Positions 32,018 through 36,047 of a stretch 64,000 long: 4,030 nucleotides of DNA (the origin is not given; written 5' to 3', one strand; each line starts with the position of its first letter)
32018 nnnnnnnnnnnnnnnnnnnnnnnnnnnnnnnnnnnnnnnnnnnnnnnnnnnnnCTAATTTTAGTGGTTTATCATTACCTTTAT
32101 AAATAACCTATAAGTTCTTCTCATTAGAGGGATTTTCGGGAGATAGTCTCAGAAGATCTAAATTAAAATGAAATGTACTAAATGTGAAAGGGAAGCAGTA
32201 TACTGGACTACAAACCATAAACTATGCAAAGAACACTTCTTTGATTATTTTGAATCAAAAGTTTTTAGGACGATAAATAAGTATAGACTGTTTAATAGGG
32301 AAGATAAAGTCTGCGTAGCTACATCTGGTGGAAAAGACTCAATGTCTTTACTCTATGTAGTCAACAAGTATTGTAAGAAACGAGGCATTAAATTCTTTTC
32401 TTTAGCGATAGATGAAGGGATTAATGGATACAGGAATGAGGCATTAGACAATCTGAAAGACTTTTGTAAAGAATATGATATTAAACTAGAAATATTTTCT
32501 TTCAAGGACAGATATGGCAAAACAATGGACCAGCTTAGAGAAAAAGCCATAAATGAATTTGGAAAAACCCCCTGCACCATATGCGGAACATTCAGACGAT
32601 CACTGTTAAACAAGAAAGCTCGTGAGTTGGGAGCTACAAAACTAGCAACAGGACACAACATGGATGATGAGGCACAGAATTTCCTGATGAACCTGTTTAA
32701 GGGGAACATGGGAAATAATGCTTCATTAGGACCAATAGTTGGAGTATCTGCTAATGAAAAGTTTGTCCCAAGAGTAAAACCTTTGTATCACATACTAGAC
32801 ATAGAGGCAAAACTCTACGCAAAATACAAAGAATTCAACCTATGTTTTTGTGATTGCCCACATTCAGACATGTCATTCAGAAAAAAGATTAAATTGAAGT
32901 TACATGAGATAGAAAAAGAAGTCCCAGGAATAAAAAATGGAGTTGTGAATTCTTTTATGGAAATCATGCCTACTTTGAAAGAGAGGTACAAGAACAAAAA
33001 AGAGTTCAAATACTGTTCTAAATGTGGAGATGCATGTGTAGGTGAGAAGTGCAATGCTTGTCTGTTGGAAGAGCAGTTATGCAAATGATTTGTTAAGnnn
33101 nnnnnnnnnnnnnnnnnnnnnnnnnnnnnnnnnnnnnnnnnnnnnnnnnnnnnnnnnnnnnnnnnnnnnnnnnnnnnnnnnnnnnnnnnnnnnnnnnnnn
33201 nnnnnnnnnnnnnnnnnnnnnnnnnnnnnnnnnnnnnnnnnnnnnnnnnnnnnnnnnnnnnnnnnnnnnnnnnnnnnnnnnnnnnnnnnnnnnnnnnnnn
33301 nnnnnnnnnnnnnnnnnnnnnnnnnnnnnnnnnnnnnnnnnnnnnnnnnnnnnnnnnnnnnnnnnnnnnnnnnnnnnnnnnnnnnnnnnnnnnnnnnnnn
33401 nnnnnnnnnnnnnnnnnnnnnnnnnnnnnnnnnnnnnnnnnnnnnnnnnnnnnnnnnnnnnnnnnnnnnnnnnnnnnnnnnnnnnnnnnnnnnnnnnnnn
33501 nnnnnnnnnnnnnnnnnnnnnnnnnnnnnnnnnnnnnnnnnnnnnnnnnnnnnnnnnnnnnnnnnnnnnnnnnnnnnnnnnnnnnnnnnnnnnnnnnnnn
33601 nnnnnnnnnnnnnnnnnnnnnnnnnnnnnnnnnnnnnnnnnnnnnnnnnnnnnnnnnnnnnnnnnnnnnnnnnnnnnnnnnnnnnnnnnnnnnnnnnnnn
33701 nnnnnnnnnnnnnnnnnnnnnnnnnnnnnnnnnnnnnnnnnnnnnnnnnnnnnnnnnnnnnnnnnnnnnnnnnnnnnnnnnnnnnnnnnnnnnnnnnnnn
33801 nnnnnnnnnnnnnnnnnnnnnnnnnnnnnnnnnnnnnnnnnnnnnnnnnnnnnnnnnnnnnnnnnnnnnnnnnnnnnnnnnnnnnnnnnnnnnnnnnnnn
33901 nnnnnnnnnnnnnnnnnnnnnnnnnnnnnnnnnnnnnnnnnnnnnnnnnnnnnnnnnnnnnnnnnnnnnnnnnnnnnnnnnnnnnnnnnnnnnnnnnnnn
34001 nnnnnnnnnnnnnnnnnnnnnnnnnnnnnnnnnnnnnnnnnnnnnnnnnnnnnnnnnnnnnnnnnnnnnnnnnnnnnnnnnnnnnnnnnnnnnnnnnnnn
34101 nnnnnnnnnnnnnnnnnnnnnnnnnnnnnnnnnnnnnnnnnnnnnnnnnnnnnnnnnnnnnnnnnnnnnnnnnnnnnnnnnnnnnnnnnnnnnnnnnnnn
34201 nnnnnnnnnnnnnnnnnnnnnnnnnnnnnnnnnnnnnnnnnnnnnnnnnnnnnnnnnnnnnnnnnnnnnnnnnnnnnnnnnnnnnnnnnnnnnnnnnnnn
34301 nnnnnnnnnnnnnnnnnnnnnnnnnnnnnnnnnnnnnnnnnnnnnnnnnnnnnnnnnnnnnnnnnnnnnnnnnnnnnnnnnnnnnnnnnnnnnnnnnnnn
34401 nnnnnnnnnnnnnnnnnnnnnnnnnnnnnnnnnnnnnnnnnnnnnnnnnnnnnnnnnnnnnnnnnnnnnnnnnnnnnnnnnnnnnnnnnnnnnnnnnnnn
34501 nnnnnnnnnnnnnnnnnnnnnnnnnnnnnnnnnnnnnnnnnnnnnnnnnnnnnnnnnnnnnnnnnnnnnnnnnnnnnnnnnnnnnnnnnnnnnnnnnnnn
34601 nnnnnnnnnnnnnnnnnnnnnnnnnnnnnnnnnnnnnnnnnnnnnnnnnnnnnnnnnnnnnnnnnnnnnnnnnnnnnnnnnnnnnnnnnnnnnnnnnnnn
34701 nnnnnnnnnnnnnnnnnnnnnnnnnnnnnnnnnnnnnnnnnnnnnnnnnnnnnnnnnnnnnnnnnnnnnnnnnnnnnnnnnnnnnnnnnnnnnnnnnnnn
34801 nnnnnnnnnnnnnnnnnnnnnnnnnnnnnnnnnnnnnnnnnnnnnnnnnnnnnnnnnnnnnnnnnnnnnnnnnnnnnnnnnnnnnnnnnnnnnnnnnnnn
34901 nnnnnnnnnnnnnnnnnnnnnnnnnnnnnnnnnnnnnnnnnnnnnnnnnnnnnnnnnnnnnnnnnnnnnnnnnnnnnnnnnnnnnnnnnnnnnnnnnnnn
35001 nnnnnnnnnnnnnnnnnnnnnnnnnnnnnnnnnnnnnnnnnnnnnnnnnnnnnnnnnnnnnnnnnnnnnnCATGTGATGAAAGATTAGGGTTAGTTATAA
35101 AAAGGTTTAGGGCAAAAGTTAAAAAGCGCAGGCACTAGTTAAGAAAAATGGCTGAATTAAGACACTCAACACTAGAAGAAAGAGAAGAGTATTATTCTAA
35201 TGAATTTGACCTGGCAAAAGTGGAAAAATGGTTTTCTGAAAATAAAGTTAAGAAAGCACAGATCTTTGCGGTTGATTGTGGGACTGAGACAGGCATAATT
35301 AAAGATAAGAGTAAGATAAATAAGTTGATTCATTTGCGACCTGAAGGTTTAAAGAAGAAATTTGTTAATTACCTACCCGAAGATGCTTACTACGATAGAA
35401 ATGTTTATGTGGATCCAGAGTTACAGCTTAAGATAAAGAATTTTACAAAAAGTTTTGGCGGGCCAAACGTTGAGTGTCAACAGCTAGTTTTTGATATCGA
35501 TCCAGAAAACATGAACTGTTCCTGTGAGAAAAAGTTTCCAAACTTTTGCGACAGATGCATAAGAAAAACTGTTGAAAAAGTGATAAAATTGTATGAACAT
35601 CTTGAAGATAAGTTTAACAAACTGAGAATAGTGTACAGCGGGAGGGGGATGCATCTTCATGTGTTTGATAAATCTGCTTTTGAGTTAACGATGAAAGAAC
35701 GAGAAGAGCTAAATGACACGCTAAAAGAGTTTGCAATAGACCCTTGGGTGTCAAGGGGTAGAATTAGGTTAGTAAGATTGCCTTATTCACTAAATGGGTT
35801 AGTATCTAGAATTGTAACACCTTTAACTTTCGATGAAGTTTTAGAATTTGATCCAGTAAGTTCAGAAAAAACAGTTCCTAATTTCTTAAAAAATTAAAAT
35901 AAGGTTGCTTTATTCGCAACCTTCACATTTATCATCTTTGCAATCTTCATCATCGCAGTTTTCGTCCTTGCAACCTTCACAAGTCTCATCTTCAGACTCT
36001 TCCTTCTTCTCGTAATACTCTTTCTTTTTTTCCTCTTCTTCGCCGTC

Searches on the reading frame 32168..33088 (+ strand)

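Call 49: search_protein_families(library=pfam, proteins=[window:32168-33088:+], max_evalue=0.0001)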
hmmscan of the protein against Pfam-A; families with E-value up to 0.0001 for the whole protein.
window:32168-33088:+ (306 aa): 2 families
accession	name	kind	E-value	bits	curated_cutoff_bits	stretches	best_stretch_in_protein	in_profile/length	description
PF01171.26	ATP_bind_3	-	1.5e-16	61.1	27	1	47-210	1-148/182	PP-loop family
PF03054.22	tRNA_Me_trans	-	2.5e-07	31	20.6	1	47-166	2-129/202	tRNA methyl transferase HUP domain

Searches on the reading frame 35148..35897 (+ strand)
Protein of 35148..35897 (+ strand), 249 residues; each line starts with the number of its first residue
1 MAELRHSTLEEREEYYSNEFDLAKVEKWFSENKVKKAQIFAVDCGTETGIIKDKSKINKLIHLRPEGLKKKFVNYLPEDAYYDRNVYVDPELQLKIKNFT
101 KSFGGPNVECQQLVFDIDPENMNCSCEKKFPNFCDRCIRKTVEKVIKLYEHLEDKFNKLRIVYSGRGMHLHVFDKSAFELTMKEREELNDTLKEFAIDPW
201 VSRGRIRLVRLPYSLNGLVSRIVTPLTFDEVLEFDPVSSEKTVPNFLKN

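Call 49: search_protein_families(library=pfam, proteins=[window:35148-35897:+], max_evalue=0.0001)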
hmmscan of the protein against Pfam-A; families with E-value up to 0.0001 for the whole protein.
window:35148-35897:+ (249 aa): 1 family
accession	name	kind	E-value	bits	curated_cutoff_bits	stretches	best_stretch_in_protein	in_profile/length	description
PF01896.25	DNA_primase_S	-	2.8e-10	41.2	26.8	1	115-194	1-79/163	DNA primase small subunit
